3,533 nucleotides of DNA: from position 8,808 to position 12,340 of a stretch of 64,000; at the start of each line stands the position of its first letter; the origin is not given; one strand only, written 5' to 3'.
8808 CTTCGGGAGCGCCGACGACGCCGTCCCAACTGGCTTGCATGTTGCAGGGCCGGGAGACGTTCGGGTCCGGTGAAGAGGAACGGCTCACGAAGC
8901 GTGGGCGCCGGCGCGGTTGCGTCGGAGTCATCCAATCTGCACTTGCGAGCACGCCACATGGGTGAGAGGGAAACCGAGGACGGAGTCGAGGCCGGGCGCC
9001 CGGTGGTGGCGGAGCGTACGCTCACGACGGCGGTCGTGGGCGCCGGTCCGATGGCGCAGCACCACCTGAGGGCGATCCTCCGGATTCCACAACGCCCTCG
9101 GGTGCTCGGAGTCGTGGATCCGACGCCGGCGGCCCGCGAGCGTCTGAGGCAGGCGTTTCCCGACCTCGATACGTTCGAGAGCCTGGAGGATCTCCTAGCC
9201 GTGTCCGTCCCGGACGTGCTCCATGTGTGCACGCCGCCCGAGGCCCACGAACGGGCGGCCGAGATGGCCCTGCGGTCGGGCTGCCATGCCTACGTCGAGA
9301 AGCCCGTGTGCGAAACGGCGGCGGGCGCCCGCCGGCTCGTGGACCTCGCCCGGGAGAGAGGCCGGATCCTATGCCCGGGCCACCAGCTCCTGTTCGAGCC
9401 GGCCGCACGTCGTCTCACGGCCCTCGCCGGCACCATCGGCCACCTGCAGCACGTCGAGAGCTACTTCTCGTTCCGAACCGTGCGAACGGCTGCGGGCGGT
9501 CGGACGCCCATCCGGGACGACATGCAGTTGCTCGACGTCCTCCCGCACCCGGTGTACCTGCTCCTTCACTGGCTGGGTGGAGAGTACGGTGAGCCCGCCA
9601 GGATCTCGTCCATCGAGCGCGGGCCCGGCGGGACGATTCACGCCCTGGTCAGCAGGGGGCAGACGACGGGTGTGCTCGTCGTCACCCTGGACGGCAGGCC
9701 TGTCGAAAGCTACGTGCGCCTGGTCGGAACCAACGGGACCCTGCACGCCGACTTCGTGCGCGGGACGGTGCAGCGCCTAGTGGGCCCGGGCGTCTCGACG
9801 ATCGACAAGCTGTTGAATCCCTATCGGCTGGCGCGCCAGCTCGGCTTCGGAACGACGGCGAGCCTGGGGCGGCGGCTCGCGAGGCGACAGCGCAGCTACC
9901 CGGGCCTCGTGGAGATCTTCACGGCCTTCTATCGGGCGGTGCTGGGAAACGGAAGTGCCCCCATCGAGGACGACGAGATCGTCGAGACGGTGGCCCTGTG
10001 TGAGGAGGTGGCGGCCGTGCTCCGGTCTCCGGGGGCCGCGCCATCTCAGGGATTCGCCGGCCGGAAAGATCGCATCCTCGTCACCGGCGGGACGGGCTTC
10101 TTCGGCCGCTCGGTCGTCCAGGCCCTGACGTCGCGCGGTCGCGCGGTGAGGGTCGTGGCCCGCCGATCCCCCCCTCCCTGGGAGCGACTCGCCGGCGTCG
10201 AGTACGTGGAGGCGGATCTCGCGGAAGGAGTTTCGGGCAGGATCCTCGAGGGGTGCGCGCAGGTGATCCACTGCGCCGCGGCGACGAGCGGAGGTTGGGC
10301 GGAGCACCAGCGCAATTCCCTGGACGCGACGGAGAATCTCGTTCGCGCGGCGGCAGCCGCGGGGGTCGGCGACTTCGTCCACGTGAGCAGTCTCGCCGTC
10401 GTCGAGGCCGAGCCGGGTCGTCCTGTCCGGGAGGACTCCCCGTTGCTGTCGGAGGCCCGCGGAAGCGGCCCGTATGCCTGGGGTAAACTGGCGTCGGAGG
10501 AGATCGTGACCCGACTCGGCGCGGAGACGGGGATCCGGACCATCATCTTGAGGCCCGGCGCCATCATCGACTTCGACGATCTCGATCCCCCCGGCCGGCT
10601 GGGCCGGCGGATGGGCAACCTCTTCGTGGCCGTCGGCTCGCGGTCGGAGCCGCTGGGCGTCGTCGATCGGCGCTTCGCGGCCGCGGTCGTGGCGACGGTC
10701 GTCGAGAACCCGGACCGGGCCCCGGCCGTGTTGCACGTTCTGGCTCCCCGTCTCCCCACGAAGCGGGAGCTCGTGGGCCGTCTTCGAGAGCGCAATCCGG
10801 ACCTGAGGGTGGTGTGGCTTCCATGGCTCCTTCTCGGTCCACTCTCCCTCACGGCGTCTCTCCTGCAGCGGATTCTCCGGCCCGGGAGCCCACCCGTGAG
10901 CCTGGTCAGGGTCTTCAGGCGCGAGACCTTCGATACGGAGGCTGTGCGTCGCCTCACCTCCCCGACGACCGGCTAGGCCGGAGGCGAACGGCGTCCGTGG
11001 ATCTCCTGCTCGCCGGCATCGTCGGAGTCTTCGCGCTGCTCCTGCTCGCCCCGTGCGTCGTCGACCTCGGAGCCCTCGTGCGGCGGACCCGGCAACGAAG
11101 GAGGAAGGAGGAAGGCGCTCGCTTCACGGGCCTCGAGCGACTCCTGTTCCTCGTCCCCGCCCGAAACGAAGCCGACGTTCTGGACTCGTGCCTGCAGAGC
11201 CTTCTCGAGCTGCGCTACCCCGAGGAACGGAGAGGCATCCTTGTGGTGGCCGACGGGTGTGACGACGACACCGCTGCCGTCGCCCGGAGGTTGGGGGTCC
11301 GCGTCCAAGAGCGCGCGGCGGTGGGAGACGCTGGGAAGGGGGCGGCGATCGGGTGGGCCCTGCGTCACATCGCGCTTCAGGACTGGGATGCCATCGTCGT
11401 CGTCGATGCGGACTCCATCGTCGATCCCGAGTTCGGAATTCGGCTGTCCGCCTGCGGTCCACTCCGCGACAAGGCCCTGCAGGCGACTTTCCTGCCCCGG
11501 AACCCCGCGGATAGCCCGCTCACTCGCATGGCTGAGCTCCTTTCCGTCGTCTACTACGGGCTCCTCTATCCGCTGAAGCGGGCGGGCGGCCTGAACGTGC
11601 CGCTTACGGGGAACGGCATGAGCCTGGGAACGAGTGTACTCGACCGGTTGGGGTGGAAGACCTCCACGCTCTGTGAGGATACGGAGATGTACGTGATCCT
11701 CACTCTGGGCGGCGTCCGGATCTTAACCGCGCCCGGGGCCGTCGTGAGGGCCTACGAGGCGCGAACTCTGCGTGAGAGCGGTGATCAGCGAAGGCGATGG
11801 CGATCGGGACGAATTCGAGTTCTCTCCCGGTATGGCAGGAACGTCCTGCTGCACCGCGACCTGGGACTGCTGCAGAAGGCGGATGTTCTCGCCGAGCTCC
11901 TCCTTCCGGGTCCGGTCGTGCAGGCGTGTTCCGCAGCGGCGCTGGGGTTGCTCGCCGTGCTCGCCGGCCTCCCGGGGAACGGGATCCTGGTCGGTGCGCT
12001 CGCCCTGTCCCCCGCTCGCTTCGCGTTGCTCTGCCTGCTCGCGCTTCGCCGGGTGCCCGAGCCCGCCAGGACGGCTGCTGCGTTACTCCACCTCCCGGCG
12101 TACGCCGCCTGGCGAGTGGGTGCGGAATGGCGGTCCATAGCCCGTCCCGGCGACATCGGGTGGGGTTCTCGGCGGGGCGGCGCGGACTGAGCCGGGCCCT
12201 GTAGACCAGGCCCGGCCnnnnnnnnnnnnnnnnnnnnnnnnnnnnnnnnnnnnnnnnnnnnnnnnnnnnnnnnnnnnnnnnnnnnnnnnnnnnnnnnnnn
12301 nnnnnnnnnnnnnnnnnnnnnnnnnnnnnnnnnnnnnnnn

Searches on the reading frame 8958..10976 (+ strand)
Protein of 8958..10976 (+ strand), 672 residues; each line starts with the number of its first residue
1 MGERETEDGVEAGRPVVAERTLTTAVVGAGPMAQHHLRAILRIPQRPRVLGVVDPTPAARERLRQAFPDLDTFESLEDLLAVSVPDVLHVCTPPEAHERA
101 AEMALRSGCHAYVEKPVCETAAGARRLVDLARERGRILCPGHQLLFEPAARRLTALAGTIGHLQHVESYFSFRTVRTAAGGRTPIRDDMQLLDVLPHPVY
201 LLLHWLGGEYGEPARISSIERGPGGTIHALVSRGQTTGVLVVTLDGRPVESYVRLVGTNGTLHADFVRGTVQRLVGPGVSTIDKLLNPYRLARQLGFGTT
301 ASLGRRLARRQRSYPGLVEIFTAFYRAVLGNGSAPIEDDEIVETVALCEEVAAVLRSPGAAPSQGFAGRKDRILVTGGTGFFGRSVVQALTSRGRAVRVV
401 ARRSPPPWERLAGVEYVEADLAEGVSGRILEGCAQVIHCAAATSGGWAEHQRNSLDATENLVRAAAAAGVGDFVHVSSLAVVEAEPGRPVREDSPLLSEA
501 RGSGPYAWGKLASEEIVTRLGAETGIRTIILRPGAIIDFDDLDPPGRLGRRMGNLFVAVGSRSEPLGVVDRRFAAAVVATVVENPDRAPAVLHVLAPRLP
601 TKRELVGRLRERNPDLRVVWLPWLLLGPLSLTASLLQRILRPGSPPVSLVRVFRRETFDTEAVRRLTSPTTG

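Call 7: search_protein_families(library=pfam, proteins=[window:8958-10976:+])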
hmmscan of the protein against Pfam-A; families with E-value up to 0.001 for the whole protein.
window:8958-10976:+ (672 aa): 9 families
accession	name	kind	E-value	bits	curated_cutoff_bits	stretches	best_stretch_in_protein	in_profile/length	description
PF01370.27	Epimerase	-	2.8e-24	86.3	20.9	1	373-534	1-170/240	NAD dependent epimerase/dehydratase family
PF01408.29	GFO_IDH_MocA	-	2.4e-23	83.5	24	1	24-142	3-120/120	Oxidoreductase family, NAD-binding Rossmann fold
PF13460.12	NAD_binding_10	-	4e-13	50.1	27.2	1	377-539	1-149/184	NAD(P)H-binding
PF07993.18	NAD_binding_4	-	7.1e-11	42.2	20.1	1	428-538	84-209/258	Male sterility protein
PF01073.25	3Beta_HSD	-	1.6e-10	41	22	1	374-535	1-180/280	3-beta hydroxysteroid dehydrogenase/isomerase family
PF05368.20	NmrA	-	2.1e-09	37.8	27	1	370-480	2-109/298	NmrA-like family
PF04321.23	RmlD_sub_bind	-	2.8e-08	33.6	27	1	372-532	2-147/287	RmlD substrate binding domain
PF16363.11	GDP_Man_Dehyd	-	4.8e-05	23.4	27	1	374-531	1-178/332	GDP-mannose 4,6 dehydratase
PF03447.22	NAD_binding_3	-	0.00012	23.2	24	0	28-136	1-111/116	Homoserine dehydrogenase, NAD binding domain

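Call 10: find_related_loci(query=window:8958-10976:+, collection=genome_contigs, flank=6000)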
Query window:8958-10976:+ (672 aa) in genome_contigs; peptide patterns used: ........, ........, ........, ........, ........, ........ (x = any residue, [..] = any of these).
222 stretches matched a pattern; 2 encode a relative of the query (tblastn E <= 1e-3); 2 distinct loci.
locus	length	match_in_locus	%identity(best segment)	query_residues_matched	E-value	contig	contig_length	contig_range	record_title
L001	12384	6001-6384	30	19-149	9e-12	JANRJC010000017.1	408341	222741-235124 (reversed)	MAG: Bacteroidia bacterium isolate bins.86 k141_1503912, whole genome shotgun sequence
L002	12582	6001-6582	25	369-566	4e-6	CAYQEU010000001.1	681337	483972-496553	MAG TPA_asm: uncultured Candidatus Saccharibacteria bacterium isolate SRP263991_co5_120 genome assembly, contig: NODE_4_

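Call 18: find_homologous_proteins(query=window:8958-10976:+, max_evalue=1e-20)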
Query window:8958-10976:+ (672 aa): 1098 proteins with E <= 1e-20 among 8000 candidates; the best 120 are listed.
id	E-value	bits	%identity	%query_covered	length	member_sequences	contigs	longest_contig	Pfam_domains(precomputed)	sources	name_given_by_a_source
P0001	0.0e+0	1482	100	100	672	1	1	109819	PF01408.29,PF04321.24,PF05368.20,PF01073.26,PF07993.19,PF13460.13,PF01370.28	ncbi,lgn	ncbi:MAG: NAD-dependent epimerase/dehydratase family protein [Gemmatimonadota bacterium]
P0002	4.8e-227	774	56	98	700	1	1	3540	PF01408.29,PF04321.24,PF16363.12,PF05368.20,PF01073.26,PF07993.19,PF13460.13,PF03807.24,PF01370.28,PF03447.23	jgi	jgi:predicted dehydrogenase/nucleoside-diphosphate-sugar epimerase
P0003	1.1e-226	773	57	96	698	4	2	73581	PF01408.29,PF04321.24,PF05368.20,PF01073.26,PF07993.19,PF13460.13,PF03807.24,PF01370.28,PF03447.23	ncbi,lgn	-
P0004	5.4e-224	764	55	96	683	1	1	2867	PF01408.29,PF01073.26,PF07993.19,PF13460.13,PF01370.28,PF03447.23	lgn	-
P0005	9.4e-224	763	56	98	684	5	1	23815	PF01408.29,PF05368.20,PF01073.26,PF07993.19,PF13460.13,PF03435.25,PF03807.24,PF01370.28,PF03447.23,PF02737.25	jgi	jgi:predicted dehydrogenase/nucleoside-diphosphate-sugar epimerase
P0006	3.7e-223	761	55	98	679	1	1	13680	PF01408.29,PF04321.24,PF05368.20,PF01073.26,PF07993.19,PF13460.13,PF01370.28,PF03447.23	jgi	jgi:predicted dehydrogenase/nucleoside-diphosphate-sugar epimerase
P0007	9.1e-222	756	55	97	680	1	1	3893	PF01408.29,PF04321.24,PF16363.12,PF05368.20,PF01073.26,PF07993.19,PF13460.13,PF03807.24,PF01370.28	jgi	-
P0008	5.8e-221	754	56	96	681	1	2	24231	PF01408.29,PF04321.24,PF01073.26,PF07993.19,PF13460.13,PF03807.24,PF01370.28,PF03447.23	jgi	jgi:predicted dehydrogenase/nucleoside-diphosphate-sugar epimerase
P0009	1.3e-220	752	56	98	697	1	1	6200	PF01408.29,PF05368.20,PF01073.26,PF07993.19,PF13460.13,PF01370.28,PF03447.23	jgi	jgi:predicted dehydrogenase/nucleoside-diphosphate-sugar epimerase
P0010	5.6e-220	750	57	97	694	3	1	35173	PF01408.29,PF16363.12,PF05368.20,PF01073.26,PF07993.19,PF13460.13,PF01370.28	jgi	jgi:predicted dehydrogenase/nucleoside-diphosphate-sugar epimerase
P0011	7.4e-220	750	55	96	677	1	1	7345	PF01408.29,PF04321.24,PF16363.12,PF05368.20,PF01073.26,PF07993.19,PF13460.13,PF01370.28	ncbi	-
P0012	7.5e-219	747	56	97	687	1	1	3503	PF01408.29,PF04321.24,PF05368.20,PF01073.26,PF07993.19,PF13460.13,PF01370.28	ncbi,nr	ncbi:MAG TPA: Gfo/Idh/MocA family oxidoreductase [Gemmatimonadaceae bacterium]|nr:Gfo/Idh/MocA famil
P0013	2.8e-218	745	55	96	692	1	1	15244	PF01113.27,PF01408.29,PF04321.24,PF01073.26,PF07993.19,PF13460.13,PF03435.25,PF01370.28,PF03447.23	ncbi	ncbi:MAG TPA: Gfo/Idh/MocA family oxidoreductase [Gemmatimonadaceae bacterium]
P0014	3.2e-217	741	53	97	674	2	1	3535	PF01408.29,PF05368.20,PF01073.26,PF07993.19,PF13460.13,PF01370.28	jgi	jgi:predicted dehydrogenase/nucleoside-diphosphate-sugar epimerase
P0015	5.8e-217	740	56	96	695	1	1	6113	PF01408.29,PF04321.24,PF05368.20,PF01073.26,PF07993.19,PF13460.13,PF01370.28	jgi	jgi:predicted dehydrogenase/nucleoside-diphosphate-sugar epimerase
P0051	3.9e-211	721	54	95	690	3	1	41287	PF01113.27,PF01408.29,PF05368.20,PF01118.31,PF01370.28,PF04321.24,PF01073.26,PF07993.19,PF02826.26,PF13460.13,PF03435.25,PF03807.24,PF01488.27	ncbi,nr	ncbi:MAG TPA: Gfo/Idh/MocA family oxidoreductase [Gemmatimonadaceae bacterium]|nr:Gfo/Idh/MocA famil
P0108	1.3e-206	706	53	96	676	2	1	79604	PF01408.29,PF04321.24,PF05368.20,PF01073.26,PF07993.19,PF13460.13,PF03807.24,PF01370.28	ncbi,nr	ncbi:MAG TPA: Gfo/Idh/MocA family oxidoreductase [Gemmatimonadaceae bacterium]|nr:Gfo/Idh/MocA famil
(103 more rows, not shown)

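Call 19: find_encoding_contigs(protein=P0003, flank=6000, max_places=2)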
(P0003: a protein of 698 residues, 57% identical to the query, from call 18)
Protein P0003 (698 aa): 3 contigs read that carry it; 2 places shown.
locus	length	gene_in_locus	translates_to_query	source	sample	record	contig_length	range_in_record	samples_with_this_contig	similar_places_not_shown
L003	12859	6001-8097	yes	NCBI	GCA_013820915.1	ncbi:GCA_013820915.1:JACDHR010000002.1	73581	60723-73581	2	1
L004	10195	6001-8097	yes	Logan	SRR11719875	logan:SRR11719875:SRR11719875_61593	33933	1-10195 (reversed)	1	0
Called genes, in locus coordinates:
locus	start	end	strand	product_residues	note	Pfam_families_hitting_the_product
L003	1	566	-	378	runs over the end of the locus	PF13477:Glyco_trans_4_2 (weak), PF13439:Glyco_transf_4, PF13579:Glyco_trans_4_4, PF20706:GT4-conflict (weak), PF00534:Glycos_transf_1, PF13692:Glyco_trans_1_4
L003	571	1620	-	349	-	PF00535:Glycos_transf_2, PF10111:Glyco_tranf_2_2, PF13641:Glyco_tranf_2_3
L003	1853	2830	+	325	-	PF00535:Glycos_transf_2, PF10111:Glyco_tranf_2_2, PF13641:Glyco_tranf_2_3 (weak)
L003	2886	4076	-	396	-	PF15632:ATPgrasp_Ter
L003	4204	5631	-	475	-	PF04932:Wzy_C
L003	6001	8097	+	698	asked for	PF01408:GFO_IDH_MocA, PF03447:NAD_binding_3 (weak), PF01073:3Beta_HSD, PF01370:Epimerase, PF04321:RmlD_sub_bind (weak), PF05368:NmrA, PF13460:NAD_binding_10, PF07993:NAD_binding_4, +1 more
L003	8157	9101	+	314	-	PF13524:Glyco_trans_1_2 (weak)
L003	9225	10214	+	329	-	PF00156:Pribosyltran (faint)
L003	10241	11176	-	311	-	PF00535:Glycos_transf_2, PF10111:Glyco_tranf_2_2, PF13641:Glyco_tranf_2_3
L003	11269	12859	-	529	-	?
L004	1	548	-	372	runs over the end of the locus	PF13439:Glyco_transf_4, PF13477:Glyco_trans_4_2 (weak), PF13579:Glyco_trans_4_4, PF20706:GT4-conflict (weak), PF00534:Glycos_transf_1, PF13692:Glyco_trans_1_4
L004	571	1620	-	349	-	PF00535:Glycos_transf_2, PF10111:Glyco_tranf_2_2, PF13641:Glyco_tranf_2_3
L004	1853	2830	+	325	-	PF00535:Glycos_transf_2, PF10111:Glyco_tranf_2_2, PF13641:Glyco_tranf_2_3 (weak)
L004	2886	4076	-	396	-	PF15632:ATPgrasp_Ter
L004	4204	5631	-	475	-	PF04932:Wzy_C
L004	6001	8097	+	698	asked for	PF01408:GFO_IDH_MocA, PF03447:NAD_binding_3 (weak), PF01073:3Beta_HSD, PF01370:Epimerase, PF04321:RmlD_sub_bind (weak), PF05368:NmrA, PF13460:NAD_binding_10, PF07993:NAD_binding_4, +1 more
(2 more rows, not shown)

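Call 20: find_encoding_contigs(protein=P0001, flank=10000, max_places=2)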
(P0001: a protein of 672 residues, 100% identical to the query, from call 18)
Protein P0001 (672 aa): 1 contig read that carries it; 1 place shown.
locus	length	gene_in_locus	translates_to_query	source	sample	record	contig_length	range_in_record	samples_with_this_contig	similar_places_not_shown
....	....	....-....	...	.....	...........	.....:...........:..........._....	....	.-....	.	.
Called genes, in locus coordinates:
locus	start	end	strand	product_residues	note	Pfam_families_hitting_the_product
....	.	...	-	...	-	?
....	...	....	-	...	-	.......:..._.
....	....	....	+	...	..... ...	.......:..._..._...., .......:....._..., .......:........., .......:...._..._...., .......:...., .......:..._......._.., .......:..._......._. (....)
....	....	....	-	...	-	?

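Call 23: find_related_loci(query=A1, collection=metagenome_contigs, flank=4000)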
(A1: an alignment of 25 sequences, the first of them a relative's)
Query A1 (672 aa) in metagenome_contigs; peptide patterns used: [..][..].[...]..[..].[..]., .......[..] (x = any residue, [..] = any of these).
600 stretches matched a pattern (row limit reached: there are more); 423 encode a relative of the query (tblastn E <= 1e-3); the best 80 are kept; 80 distinct loci.
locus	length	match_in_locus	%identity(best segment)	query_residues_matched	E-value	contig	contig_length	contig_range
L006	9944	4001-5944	51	22-667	0e+0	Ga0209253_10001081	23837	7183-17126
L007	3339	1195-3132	55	22-666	0e+0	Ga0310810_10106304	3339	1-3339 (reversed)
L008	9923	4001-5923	52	22-660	0e+0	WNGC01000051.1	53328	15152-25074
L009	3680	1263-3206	52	21-666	0e+0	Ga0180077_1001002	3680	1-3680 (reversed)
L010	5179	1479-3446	54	13-663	0e+0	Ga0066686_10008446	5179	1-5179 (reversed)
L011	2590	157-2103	51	20-666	0e+0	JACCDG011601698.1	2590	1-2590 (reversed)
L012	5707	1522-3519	50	10-672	0e+0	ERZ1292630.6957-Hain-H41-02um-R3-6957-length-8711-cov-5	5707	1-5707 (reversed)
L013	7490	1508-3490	51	16-666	0e+0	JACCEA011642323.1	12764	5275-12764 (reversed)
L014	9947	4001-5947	51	20-666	0e+0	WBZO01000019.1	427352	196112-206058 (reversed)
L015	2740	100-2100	51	1-666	0e+0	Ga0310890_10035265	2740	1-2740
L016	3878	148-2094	51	20-666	0e+0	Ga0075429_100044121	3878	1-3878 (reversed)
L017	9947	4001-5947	51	20-666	0e+0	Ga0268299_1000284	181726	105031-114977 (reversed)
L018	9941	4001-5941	52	22-666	0e+0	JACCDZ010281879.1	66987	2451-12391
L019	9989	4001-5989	51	14-666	0e+0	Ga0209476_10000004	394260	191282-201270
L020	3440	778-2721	51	21-666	0e+0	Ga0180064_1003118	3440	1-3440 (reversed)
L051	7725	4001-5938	51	22-666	0e+0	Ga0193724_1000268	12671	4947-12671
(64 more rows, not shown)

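Call 33: search_protein_families(library=ncbifam, proteins=[window:8958-10976:+], max_evalue=0.00001)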
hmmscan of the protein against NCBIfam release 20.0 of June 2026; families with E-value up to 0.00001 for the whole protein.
window:8958-10976:+ (672 aa): 17 families
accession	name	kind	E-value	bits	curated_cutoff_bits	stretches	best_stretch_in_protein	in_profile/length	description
TIGR03466.1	HpnA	hypoth_equivalog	9.9e-24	83.8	367.65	1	372-544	2-178/327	hopanoid-associated sugar epimerase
NF042422.1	oxyalk_red_OleD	equivalog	1.9e-16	60.3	580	1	372-538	2-170/329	2-alkyl-3-oxoalkanoate reductase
NF040723.1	UDP-GlcNAcDh_Arch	equivalog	7.5e-15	55.2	450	1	24-156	3-132/302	UDP-N-acetylglucosamine 3-dehydrogenase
TIGR01746.1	Thioester-redct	subfamily_domain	1.2e-12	47.8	213.35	1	373-537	2-196/371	thioester reductase domain-containing protein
TIGR04380.1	myo_inos_iolG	equivalog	4e-12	45.7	355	1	22-168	2-150/330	inositol 2-dehydrogenase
NF052578.1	StrlDmthSdmBMthl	equivalog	3.2e-11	43.6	600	1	374-550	4-182/328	sterol demethylase protein SdmB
NF042423.1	oxyalk_red_Shew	equivalog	4.4e-11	42.4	580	1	368-537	6-175/331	2-alkyl-3-oxoalkanoate reductase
TIGR01179.1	galE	equivalog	5.5e-11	41.9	262.3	1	372-532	1-172/332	UDP-glucose 4-epimerase GalE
NF005539.0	PRK07201.1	equivalog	2.3e-10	39.9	549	1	373-537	3-178/657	SDR family oxidoreductase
NF004520.0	PRK05865.1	equivalog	2.2e-09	35.8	1509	1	372-532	2-124/854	sugar epimerase family protein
NF007574.0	PRK10206.1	equivalog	1e-08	34.6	352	1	35-176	17-160/345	oxidoreductase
NF058621.1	DiazavRedAvaA7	equivalog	2.1e-08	34.2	400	1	372-536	2-171/304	3-diazoavenalumate denitrifying reductase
TIGR01777.1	yfcH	hypoth_equivalog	1.1e-07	31.8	207.35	1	373-537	1-166/292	TIGR01777 family oxidoreductase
NF052679.1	InsChiInosDhIolG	equivalog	1.4e-07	30.9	540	1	21-206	2-184/343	bifunctional inositol 2-dehydrogenase/D-chiro-inositol 1-dehydrogenase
NF008607.0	PRK11579.1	subfamily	3.2e-07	29.7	330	1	60-171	40-153/346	oxidoreductase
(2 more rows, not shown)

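Call 60: search_protein_families(library=pfam, proteins=[L051:2414-3472:+, L051:343-1761:-], max_evalue=0.001)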
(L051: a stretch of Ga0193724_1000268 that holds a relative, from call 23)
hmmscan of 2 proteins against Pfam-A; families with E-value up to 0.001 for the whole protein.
L051:2414-3472:+ (352 aa): 3 families
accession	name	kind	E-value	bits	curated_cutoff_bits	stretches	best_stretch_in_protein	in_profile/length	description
PF02350.25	Epimerase_2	-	4.6e-100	335.3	30.6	1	24-349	5-346/347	UDP-N-acetylglucosamine 2-epimerase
PF13579.12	Glyco_trans_4_4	-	3e-05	24.8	29.7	1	22-169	13-157/158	Glycosyl transferase 4-like domain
PF07992.20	Pyr_redox_2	-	0.00059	19.8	26.1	1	60-140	116-194/291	Pyridine nucleotide-disulphide oxidoreductase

L051:343-1761:- (472 aa): 3 families
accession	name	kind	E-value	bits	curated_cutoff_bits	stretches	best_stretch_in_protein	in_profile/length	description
PF13439.12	Glyco_transf_4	-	1.4e-12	48.4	28.5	1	129-262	40-169/170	Glycosyltransferase Family 4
PF13579.12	Glyco_trans_4_4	-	2.9e-11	44.4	29.7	1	43-258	5-158/158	Glycosyl transferase 4-like domain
PF00534.26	Glycos_transf_1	-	1.9e-05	24.7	26.4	1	277-391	18-125/172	Glycosyl transferases group 1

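Call 65: find_encoding_contigs(protein=P0108, flank=10000, max_places=1)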
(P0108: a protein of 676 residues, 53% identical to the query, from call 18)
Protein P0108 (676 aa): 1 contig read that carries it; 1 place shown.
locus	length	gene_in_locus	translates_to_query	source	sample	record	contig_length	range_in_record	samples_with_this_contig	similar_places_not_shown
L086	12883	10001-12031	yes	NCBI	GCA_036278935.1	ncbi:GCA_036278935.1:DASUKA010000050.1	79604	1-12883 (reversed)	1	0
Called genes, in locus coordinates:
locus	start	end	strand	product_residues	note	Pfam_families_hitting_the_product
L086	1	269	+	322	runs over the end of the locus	PF00535:Glycos_transf_2, PF13641:Glyco_tranf_2_3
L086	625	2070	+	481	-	PF13439:Glyco_transf_4 (weak)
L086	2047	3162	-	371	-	PF13439:Glyco_transf_4, PF13579:Glyco_trans_4_4, PF20706:GT4-conflict, PF00534:Glycos_transf_1, PF13692:Glyco_trans_1_4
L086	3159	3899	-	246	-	PF02811:PHP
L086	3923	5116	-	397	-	PF15632:ATPgrasp_Ter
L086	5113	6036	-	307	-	PF01522:Polysacc_deac_1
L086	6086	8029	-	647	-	PF13522:GATase_6, PF13537:GATase_7, PF00733:Asn_synthase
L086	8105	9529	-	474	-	PF04932:Wzy_C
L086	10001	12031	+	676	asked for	PF01408:GFO_IDH_MocA, PF03807:F420_oxidored (faint), PF01073:3Beta_HSD, PF01370:Epimerase, PF04321:RmlD_sub_bind (weak), PF05368:NmrA, PF13460:NAD_binding_10, PF07993:NAD_binding_4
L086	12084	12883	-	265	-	PF13692:Glyco_trans_1_4, PF00534:Glycos_transf_1 (weak), PF13524:Glyco_trans_1_2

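Call 66: find_encoding_contigs(protein=P0051, flank=10000, max_places=1)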
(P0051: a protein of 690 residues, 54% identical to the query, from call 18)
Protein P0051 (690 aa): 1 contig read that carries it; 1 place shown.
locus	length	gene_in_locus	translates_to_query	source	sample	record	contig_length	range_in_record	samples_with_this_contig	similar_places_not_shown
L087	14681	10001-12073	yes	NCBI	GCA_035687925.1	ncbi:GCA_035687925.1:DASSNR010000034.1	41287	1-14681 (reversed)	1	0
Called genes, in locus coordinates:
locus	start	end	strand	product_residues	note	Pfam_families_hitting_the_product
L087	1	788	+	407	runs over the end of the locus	PF13692:Glyco_trans_1_4, PF00534:Glycos_transf_1 (faint)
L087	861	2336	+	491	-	-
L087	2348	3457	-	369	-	PF13439:Glyco_transf_4, PF13579:Glyco_trans_4_4, PF13477:Glyco_trans_4_2 (faint), PF20706:GT4-conflict, PF00534:Glycos_transf_1, PF13692:Glyco_trans_1_4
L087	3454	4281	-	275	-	PF02811:PHP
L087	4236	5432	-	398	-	PF15632:ATPgrasp_Ter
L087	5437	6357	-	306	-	PF01522:Polysacc_deac_1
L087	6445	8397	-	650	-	PF13522:GATase_6, PF13537:GATase_7, PF00733:Asn_synthase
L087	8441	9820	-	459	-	PF04932:Wzy_C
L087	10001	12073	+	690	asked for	PF01488:Shikimate_DH (faint), PF01408:GFO_IDH_MocA, PF01073:3Beta_HSD, PF01370:Epimerase, PF04321:RmlD_sub_bind, PF05368:NmrA (weak), PF13460:NAD_binding_10, PF07993:NAD_binding_4, +5 more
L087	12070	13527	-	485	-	PF27533:CapK_C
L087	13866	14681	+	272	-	PF13522:GATase_6, PF13537:GATase_7, PF00733:Asn_synthase (weak)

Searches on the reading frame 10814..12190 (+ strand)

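Call 7: search_protein_families(library=pfam, proteins=[window:10814-12190:+])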
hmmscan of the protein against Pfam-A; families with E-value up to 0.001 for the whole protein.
window:10814-12190:+ (458 aa): 4 families
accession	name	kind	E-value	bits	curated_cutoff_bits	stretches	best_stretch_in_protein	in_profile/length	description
PF13641.12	Glyco_tranf_2_3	-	1.5e-21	77.9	27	1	110-330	3-228/230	Glycosyltransferase like family 2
PF13632.12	Glyco_trans_2_3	-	4.7e-11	43.3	27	1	194-409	2-172/198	Glycosyl transferase family group 2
PF00535.33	Glycos_transf_2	-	5.4e-10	39.9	23.3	1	113-206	3-94/168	Glycosyl transferase family 2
PF13704.12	Glyco_tranf_2_4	-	3.2e-05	24.8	27.5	1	117-204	1-85/98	Glycosyl transferase family 2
